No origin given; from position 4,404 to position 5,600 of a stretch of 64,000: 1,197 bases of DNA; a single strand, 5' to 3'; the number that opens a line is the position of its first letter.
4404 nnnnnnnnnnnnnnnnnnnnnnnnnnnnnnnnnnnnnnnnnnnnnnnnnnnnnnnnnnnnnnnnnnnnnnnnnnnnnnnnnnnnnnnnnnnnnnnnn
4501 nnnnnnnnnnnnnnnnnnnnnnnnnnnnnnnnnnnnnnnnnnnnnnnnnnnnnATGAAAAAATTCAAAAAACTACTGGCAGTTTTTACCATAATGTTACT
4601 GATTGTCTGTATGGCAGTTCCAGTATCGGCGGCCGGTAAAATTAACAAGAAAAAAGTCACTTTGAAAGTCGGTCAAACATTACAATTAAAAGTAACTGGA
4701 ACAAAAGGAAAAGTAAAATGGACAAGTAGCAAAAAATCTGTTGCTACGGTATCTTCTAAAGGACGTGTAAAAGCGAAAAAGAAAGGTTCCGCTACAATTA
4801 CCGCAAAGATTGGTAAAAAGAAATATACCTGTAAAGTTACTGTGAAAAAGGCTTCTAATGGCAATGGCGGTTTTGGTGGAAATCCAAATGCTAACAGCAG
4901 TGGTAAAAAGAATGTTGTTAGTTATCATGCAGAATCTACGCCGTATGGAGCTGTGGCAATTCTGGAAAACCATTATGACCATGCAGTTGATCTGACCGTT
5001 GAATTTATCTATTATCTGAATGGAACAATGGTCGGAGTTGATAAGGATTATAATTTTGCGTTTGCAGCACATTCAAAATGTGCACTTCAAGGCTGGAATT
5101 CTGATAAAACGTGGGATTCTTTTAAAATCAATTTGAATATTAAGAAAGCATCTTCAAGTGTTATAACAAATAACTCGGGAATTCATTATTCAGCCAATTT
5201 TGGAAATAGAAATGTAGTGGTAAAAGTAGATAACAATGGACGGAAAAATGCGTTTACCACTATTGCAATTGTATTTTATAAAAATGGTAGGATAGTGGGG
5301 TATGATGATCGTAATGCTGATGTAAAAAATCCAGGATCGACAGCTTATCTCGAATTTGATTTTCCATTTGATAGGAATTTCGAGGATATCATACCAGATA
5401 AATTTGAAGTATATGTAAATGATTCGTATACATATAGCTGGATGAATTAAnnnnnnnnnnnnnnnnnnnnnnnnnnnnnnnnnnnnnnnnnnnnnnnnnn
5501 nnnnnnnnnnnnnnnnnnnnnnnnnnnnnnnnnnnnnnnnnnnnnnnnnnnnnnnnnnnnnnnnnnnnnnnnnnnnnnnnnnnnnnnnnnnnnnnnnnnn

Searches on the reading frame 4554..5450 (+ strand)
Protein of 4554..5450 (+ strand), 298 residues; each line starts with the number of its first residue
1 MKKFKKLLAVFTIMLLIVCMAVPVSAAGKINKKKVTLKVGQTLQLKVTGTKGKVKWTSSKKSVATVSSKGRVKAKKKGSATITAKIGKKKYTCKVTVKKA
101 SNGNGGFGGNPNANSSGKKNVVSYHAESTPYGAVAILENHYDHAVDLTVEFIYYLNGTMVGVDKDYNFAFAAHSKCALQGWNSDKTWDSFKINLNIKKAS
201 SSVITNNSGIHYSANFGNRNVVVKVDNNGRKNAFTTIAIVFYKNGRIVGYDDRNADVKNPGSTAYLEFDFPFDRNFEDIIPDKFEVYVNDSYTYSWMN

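Call 50: search_protein_families(library=phrogs, proteins=[window:4554-5450:+], max_evalue=0.00001)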
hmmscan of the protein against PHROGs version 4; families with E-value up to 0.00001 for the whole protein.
window:4554-5450:+ (298 aa): 6 families
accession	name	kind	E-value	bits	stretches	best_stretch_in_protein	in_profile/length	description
phrog_215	-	head and packaging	9.4e-14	52.4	1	29-112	227-318/491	structural protein with Ig domain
phrog_10059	-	unknown function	1.6e-10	41.3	1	30-100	189-264/345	-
phrog_341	-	tail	3.6e-09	37.9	1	29-100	71-150/154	major tail protein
phrog_22121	-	unknown function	2e-08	33.8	1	29-100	492-567/765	-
phrog_290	-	tail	2.2e-08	34.8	1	27-98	335-410/411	minor tail protein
phrog_885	-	tail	6.3e-06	26.4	1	30-124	211-298/338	major tail protein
